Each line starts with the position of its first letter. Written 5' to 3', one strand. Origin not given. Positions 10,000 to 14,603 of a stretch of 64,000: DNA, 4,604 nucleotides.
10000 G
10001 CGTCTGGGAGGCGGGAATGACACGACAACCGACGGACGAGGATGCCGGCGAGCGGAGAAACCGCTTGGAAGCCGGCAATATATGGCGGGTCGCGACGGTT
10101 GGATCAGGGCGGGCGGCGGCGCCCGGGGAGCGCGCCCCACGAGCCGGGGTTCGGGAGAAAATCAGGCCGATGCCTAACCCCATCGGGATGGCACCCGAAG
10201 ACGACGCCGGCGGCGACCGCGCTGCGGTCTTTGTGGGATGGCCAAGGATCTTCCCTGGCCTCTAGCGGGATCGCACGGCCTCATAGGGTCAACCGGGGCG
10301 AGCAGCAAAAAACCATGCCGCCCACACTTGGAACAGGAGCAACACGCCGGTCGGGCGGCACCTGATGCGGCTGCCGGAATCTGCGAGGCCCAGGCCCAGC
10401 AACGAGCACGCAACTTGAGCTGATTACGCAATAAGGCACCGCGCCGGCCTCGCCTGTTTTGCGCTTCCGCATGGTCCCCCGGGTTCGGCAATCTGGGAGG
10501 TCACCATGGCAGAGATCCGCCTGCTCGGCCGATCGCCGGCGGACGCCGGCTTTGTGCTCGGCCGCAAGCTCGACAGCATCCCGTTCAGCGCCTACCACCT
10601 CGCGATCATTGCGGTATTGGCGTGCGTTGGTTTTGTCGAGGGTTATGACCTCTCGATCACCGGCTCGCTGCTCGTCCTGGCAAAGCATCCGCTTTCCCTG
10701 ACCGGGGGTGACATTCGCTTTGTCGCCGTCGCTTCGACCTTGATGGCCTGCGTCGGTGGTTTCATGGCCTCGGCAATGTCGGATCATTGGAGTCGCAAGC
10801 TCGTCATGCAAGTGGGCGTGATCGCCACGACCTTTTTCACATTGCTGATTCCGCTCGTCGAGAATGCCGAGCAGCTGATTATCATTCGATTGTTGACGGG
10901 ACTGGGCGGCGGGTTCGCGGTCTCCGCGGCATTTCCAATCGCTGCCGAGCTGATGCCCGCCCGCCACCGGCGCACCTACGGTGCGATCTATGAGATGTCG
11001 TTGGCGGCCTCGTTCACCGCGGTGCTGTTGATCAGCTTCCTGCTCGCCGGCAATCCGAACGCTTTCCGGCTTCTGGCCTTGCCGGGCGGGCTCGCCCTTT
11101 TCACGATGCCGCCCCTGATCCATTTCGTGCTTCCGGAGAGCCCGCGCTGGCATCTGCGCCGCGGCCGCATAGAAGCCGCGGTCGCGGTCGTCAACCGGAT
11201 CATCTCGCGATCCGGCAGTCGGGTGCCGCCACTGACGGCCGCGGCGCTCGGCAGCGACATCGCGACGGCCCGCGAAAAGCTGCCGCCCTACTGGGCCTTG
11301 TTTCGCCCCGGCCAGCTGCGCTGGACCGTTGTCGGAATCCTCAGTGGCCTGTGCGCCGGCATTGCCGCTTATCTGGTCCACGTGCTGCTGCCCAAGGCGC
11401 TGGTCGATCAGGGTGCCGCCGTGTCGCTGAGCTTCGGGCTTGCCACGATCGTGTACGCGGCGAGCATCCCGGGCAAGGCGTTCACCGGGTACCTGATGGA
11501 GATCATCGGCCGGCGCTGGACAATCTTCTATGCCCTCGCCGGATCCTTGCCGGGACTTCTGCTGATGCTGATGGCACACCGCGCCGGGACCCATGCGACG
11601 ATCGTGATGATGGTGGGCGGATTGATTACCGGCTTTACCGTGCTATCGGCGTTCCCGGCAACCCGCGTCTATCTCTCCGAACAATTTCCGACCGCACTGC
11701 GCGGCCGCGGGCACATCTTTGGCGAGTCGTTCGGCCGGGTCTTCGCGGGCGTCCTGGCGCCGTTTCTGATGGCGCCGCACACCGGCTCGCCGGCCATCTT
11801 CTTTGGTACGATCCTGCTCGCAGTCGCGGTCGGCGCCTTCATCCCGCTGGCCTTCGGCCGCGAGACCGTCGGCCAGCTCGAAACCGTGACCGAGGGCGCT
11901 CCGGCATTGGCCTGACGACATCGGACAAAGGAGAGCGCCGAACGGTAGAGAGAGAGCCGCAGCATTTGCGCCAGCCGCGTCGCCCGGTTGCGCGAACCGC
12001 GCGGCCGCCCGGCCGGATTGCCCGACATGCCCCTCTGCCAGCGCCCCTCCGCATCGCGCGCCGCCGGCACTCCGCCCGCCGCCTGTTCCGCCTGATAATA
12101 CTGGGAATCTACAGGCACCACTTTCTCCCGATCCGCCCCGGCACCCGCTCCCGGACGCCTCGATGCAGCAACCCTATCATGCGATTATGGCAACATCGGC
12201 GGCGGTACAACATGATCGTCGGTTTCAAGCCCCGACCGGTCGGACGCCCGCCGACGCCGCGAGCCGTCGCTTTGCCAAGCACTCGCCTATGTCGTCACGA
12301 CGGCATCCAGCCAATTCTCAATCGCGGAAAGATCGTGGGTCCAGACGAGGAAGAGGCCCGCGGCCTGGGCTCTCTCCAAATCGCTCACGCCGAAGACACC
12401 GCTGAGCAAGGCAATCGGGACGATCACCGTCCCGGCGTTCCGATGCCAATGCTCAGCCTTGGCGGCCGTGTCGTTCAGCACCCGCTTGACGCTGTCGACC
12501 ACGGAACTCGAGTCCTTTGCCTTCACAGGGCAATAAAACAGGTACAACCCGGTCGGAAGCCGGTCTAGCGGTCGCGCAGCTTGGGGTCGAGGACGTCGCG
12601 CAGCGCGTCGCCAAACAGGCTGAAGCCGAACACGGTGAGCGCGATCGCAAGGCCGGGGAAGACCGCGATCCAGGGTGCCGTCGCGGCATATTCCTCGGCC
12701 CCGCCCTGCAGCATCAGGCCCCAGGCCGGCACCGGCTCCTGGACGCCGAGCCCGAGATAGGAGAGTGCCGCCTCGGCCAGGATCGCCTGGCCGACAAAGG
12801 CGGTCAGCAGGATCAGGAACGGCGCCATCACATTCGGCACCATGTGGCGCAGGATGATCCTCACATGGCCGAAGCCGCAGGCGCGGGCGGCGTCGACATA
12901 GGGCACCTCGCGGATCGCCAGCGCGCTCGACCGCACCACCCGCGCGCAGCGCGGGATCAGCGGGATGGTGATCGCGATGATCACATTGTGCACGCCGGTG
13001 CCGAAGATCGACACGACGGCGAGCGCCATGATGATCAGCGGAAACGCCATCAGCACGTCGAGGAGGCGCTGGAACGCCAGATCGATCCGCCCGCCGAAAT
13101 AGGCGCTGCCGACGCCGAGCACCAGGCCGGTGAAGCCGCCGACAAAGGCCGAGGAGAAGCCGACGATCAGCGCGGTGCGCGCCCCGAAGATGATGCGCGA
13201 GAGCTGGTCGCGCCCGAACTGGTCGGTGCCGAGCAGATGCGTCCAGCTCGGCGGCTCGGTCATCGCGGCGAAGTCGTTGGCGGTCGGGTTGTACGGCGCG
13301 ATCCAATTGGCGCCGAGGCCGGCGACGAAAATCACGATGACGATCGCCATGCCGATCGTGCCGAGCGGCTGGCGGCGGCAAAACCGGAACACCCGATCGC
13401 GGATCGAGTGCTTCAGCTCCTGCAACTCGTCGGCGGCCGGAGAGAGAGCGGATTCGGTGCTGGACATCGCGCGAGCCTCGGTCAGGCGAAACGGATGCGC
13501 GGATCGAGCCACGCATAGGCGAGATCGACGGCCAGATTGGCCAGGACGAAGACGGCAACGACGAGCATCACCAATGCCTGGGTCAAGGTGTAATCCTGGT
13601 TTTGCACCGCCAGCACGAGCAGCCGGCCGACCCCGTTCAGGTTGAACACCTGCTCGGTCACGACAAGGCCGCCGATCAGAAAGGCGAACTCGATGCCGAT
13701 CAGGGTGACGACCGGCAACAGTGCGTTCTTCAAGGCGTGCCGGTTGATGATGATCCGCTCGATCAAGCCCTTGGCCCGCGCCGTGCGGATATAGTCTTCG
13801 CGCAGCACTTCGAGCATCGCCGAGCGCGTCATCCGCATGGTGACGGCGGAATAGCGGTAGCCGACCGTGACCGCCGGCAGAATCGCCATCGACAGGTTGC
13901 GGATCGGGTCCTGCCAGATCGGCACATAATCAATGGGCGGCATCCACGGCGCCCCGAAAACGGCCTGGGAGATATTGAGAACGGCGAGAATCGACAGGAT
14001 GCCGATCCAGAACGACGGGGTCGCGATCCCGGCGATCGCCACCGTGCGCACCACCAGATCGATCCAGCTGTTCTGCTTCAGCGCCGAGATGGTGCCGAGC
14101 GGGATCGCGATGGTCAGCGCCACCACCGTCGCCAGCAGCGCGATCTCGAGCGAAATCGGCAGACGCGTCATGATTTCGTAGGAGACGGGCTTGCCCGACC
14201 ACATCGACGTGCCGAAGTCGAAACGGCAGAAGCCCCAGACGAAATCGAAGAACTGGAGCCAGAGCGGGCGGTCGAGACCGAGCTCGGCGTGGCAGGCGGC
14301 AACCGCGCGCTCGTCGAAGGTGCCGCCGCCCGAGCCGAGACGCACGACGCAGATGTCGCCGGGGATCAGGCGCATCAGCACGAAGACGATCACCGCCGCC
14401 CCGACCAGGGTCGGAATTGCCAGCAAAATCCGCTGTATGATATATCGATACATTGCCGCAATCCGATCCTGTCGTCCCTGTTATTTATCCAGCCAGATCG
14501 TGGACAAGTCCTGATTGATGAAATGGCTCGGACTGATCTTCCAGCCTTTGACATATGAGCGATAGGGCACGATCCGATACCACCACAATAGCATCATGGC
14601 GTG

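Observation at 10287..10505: Approximately 215-nt structured leader shared by all three MFS paralogs: candidate unclassified riboswitch or cis-regulatory RNA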

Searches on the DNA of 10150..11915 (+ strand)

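Call 9: search_rna_families(source=window, start=10150, end=10560, threshold=evalue, max_evalue=10, show_alignments=3)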
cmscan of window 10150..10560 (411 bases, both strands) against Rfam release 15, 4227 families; matches with E-value up to 10: 6.
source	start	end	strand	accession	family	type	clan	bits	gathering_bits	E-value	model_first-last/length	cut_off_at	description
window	10232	10271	-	RF02465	Ms_AS-5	Gene; sRNA;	-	17.7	46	0.77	1-45/45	no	Mycobacterium sRNA Ms_AS-5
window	10533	10556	-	RF01356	CRISPR-DR28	Gene; CRISPR;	-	17.1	35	2.3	1-24/24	no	CRISPR RNA direct repeat element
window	10525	10556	-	RF03050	RAGATH-25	Gene; sRNA;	-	14.5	49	0.57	1-50/50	no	RAGATH-25 RNA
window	10187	10242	+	RF00863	mir-BART17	Gene; miRNA;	-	14.5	70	7.2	1-81/81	no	mir-BART17 microRNA precursor family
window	10329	10369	+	RF03847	mir-1538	Gene; miRNA;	-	14.2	78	6.6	1-58/58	no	mir-1538 microRNA precursor family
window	10150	10192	+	RF02972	engA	Cis-reg;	-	13.2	46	4.2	60-101/101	5'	engA RNA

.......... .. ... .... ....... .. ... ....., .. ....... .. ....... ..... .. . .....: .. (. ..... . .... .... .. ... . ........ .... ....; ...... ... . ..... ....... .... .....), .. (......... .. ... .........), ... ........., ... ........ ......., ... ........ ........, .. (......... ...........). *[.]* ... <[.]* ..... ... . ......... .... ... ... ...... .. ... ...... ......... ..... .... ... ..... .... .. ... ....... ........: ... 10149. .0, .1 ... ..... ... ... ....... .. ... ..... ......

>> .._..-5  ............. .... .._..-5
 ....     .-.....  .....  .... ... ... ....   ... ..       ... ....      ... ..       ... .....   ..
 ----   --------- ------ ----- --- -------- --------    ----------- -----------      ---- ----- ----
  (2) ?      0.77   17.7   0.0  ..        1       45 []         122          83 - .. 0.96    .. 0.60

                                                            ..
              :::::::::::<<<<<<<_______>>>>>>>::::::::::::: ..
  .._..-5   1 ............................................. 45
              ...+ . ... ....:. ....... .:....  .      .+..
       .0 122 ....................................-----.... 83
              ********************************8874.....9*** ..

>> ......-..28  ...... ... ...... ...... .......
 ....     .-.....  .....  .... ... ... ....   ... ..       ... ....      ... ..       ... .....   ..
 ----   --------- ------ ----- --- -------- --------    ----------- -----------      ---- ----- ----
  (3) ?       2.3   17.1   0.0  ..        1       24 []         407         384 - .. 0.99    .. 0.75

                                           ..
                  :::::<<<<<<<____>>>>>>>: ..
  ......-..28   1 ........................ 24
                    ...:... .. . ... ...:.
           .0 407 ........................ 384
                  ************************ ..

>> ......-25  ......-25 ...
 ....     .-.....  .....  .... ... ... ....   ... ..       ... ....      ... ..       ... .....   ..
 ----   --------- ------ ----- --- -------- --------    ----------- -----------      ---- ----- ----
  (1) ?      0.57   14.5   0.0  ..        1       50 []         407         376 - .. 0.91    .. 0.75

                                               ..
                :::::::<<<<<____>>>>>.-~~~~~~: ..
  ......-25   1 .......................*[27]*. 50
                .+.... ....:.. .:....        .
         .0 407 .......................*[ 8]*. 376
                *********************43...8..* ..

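Call 72: search_rna_families(sources=[L015, L025, L012, L033, L066, L041, L061, L049, L002, L085, L099, L018, L080, L072], threshold=gathering)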
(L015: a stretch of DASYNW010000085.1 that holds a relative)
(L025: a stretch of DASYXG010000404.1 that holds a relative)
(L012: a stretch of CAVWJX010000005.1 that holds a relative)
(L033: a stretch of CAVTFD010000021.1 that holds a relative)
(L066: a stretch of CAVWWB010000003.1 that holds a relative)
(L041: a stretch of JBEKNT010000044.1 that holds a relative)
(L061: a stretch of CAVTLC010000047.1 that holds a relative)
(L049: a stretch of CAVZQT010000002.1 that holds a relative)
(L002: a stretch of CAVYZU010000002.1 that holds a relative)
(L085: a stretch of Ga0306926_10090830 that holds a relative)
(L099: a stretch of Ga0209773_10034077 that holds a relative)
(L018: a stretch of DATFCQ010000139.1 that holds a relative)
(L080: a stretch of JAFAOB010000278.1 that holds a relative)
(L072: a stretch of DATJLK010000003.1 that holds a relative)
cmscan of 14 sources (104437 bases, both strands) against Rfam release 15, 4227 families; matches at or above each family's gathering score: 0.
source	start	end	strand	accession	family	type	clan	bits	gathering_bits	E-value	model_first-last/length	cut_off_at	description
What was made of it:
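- On Any described RNA family (Rfam 15, 4227 models): There are 0 hits in 14 homologous loci (call 72).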

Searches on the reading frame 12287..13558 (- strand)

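Call 11: search_protein_families(library=ncbifam, proteins=[window:12287-13558:-])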
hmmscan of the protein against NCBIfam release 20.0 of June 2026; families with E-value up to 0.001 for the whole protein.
window:12287-13558:- (423 aa): 0 families

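Call 26: search_protein_families(library=pfam, proteins=[window:12287-13558:-], max_evalue=0.00001)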
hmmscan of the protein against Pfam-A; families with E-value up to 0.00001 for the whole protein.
window:12287-13558:- (423 aa): 1 family
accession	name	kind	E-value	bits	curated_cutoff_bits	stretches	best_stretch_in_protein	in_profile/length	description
PF09572.16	RE_XamI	-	1.7e-06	28.1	25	1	344-406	195-256/256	XamI restriction endonuclease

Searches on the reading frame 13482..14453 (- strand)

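Call 26: search_protein_families(library=pfam, proteins=[window:13482-14453:-], max_evalue=0.00001)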
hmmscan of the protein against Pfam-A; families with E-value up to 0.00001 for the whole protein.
window:13482-14453:- (323 aa): 2 families
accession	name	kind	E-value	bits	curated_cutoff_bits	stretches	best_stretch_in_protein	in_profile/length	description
PF00528.27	BPD_transp_1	-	9.7e-38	130.2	26.4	1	116-321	1-183/184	Binding-protein-dependent transport system inner membrane component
PF19300.4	BPD_transp_1_N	-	3.8e-09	37.2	23.8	1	1-101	1-110/114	Binding-prot-dependent transport system membrane comp, N-term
